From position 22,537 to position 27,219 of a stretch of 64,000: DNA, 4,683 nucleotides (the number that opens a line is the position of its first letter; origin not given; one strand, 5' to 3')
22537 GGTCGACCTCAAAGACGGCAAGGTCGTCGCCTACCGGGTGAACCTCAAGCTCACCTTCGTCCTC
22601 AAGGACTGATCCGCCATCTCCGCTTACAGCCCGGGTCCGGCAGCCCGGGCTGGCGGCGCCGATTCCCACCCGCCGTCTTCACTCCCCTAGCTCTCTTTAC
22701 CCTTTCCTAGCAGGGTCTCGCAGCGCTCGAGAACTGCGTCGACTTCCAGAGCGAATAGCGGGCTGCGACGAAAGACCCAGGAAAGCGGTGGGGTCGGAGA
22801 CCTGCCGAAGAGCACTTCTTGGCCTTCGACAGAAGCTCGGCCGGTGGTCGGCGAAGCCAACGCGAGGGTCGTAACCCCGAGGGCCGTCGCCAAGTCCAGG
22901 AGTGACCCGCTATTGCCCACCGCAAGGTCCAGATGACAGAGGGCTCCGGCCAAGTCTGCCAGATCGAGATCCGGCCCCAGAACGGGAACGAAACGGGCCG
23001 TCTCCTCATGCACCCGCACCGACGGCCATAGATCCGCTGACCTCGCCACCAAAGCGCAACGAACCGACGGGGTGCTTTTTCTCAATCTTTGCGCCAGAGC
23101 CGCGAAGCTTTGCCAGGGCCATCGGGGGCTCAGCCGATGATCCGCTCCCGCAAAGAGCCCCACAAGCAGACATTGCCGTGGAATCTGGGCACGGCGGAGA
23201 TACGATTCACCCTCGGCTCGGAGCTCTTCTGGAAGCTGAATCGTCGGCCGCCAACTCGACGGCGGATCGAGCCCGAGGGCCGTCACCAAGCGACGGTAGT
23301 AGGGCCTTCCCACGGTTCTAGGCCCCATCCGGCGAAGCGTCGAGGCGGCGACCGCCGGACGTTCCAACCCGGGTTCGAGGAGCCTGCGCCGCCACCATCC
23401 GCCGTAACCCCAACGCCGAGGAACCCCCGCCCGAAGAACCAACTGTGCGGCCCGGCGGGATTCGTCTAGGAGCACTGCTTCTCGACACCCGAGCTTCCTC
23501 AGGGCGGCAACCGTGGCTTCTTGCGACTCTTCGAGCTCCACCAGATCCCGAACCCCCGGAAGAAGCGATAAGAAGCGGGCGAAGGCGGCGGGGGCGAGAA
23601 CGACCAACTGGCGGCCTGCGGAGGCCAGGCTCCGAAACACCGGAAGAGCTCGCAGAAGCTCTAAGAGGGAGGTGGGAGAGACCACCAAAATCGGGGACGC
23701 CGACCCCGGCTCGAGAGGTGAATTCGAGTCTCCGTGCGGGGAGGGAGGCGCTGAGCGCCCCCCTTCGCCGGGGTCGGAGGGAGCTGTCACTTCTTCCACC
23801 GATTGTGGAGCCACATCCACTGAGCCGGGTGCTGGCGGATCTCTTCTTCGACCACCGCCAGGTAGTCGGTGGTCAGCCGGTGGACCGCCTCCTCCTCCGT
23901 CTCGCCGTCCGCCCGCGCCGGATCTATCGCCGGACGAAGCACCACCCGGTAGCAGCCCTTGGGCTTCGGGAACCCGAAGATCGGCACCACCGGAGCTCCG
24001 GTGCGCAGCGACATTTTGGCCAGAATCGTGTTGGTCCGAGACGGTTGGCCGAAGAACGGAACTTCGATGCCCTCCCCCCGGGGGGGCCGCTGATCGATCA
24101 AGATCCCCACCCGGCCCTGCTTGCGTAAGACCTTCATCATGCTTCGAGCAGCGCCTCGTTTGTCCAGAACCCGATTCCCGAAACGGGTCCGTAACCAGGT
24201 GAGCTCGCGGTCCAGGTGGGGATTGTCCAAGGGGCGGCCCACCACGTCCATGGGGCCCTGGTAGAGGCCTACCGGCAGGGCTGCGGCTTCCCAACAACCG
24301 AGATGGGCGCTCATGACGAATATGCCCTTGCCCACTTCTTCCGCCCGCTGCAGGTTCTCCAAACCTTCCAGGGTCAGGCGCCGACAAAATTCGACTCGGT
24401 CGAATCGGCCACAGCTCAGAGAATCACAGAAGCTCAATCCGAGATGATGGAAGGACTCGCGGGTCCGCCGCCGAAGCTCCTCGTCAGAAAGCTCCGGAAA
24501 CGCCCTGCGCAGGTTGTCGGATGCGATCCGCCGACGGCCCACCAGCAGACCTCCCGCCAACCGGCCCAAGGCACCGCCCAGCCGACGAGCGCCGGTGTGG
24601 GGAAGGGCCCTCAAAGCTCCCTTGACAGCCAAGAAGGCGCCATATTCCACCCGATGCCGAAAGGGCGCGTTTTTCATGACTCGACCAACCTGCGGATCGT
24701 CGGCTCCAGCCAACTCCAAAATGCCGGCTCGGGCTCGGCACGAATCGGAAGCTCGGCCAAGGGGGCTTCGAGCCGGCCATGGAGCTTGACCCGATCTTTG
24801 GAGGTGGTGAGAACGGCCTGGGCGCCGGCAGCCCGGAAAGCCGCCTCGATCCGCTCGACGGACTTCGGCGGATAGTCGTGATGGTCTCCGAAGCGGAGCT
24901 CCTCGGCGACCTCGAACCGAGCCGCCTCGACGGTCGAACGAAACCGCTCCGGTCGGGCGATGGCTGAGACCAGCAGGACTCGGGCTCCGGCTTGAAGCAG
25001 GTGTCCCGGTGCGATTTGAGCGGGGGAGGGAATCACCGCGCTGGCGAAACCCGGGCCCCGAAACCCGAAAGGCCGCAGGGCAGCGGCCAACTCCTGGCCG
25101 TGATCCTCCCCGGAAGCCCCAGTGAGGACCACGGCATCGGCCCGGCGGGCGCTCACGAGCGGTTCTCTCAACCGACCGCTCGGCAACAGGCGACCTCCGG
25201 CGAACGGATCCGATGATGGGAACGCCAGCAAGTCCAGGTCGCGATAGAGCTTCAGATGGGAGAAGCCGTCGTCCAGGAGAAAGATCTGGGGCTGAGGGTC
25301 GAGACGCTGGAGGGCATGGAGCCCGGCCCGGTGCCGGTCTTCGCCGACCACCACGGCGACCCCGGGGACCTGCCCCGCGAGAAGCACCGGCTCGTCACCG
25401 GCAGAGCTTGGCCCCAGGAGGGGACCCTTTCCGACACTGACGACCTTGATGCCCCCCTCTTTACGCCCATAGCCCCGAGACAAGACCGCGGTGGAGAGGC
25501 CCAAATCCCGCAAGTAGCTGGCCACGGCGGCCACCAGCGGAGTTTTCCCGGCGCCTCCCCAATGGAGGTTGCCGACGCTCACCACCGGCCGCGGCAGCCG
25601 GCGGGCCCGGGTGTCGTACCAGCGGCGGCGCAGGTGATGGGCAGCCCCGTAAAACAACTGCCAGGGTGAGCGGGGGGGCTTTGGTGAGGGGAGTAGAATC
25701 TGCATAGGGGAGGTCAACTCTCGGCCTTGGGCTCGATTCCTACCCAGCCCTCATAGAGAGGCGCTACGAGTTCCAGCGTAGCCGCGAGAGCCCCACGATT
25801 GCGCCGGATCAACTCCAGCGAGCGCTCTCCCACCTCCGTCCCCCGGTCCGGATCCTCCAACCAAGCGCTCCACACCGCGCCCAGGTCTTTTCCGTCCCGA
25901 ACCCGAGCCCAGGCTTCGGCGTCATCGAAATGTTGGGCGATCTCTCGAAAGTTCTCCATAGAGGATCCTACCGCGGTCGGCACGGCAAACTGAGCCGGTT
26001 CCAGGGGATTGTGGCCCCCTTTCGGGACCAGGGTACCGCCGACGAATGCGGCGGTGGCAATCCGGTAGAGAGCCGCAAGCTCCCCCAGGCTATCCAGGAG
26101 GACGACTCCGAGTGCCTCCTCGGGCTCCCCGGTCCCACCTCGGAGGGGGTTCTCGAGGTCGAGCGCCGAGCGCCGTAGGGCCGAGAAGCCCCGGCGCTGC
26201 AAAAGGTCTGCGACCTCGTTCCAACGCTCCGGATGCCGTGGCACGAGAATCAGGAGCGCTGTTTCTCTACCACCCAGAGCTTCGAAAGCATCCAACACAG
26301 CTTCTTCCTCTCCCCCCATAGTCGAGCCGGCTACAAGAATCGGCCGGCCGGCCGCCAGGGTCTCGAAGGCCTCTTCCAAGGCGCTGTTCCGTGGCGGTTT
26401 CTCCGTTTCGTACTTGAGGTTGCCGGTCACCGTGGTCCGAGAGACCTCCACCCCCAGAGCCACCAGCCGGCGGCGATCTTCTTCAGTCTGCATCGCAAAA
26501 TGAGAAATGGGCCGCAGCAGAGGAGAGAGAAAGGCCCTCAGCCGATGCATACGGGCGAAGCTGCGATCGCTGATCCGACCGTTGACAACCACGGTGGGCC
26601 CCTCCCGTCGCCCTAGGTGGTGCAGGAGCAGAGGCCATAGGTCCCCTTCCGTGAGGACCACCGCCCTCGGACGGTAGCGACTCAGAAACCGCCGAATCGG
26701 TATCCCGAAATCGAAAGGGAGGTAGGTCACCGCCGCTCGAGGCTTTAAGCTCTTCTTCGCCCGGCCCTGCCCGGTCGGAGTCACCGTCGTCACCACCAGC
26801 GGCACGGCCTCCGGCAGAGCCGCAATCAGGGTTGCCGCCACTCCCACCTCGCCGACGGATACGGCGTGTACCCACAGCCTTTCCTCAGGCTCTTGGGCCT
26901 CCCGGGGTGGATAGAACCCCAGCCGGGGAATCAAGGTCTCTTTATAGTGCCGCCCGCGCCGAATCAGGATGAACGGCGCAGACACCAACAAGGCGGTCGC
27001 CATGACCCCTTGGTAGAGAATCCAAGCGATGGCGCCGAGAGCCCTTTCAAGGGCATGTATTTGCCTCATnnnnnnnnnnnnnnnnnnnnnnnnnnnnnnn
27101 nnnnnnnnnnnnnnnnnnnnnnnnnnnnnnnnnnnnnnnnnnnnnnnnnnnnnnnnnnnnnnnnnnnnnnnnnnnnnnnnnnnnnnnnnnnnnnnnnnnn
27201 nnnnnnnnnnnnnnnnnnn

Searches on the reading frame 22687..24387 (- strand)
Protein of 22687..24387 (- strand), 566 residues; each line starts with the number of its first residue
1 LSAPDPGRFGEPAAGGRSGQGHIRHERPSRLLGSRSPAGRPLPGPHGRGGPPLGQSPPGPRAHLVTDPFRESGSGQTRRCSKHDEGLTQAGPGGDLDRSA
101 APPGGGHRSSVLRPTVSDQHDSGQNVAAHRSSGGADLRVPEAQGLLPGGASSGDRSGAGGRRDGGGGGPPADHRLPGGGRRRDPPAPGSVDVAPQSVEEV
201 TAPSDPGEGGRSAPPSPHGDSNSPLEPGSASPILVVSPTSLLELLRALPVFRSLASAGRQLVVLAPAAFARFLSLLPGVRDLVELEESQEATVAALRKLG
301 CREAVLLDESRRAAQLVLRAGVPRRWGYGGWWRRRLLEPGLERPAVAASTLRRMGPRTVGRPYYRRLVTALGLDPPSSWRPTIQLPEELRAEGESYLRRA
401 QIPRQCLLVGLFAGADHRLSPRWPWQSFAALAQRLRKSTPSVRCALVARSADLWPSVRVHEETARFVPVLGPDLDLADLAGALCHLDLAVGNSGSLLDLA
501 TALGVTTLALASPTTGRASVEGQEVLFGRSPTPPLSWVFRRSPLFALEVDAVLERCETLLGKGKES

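Call 28: search_protein_families(library=pfam, proteins=[window:22687-24387:-], max_evalue=0.001)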
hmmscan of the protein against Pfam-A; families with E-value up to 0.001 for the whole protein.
window:22687-24387:- (566 aa): 1 family
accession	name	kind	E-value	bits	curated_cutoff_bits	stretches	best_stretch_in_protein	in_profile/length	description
PF01075.23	Glyco_transf_9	-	0.00035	20.4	22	1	398-514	102-212/247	Glycosyltransferase family 9 (heptosyltransferase)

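Call 71: search_protein_families(library=ncbifam, proteins=[window:22687-24387:-], max_evalue=0.00001)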
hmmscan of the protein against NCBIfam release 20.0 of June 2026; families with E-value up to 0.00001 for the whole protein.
window:22687-24387:- (566 aa): 2 families
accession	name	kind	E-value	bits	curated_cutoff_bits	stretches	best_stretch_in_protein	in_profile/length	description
TIGR02195.1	heptsyl_trn_II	equivalog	2.3e-09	36.8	134.6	1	233-515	2-286/339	lipopolysaccharide heptosyltransferase II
NF008162.0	PRK10916.1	equivalog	1.3e-06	27.9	569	1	233-513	3-289/348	ADP-heptose--LPS heptosyltransferase RfaF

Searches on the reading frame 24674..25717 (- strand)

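Call 28: search_protein_families(library=pfam, proteins=[window:24674-25717:-], max_evalue=0.001)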
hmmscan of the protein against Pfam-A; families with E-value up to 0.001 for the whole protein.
window:24674-25717:- (347 aa): 1 family
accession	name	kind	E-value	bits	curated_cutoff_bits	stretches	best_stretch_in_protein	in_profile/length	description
PF02606.20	LpxK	-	2.6e-75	254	27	1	18-340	7-326/328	Tetraacyldisaccharide-1-P 4'-kinase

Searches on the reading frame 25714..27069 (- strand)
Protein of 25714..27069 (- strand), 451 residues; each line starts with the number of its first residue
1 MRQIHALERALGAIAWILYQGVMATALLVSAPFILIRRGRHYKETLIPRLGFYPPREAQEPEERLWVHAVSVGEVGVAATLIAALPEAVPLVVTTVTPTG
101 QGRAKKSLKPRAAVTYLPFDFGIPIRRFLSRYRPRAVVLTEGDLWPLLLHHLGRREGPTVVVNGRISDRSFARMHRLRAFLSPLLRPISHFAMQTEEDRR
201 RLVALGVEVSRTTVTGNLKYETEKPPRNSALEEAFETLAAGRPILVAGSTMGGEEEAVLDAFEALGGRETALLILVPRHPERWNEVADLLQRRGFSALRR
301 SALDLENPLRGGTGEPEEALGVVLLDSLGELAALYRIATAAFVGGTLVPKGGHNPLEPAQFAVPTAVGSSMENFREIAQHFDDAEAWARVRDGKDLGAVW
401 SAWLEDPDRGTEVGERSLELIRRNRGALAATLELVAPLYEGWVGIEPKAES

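Call 28: search_protein_families(library=pfam, proteins=[window:25714-27069:-], max_evalue=0.001)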
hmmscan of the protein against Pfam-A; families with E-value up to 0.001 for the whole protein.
window:25714-27069:- (451 aa): 1 family
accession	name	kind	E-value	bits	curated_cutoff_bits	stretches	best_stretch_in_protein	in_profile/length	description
PF04413.22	Glycos_transf_N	-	4.9e-54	183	23.9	1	48-221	5-178/179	3-Deoxy-D-manno-octulosonic-acid transferase (kdotransferase)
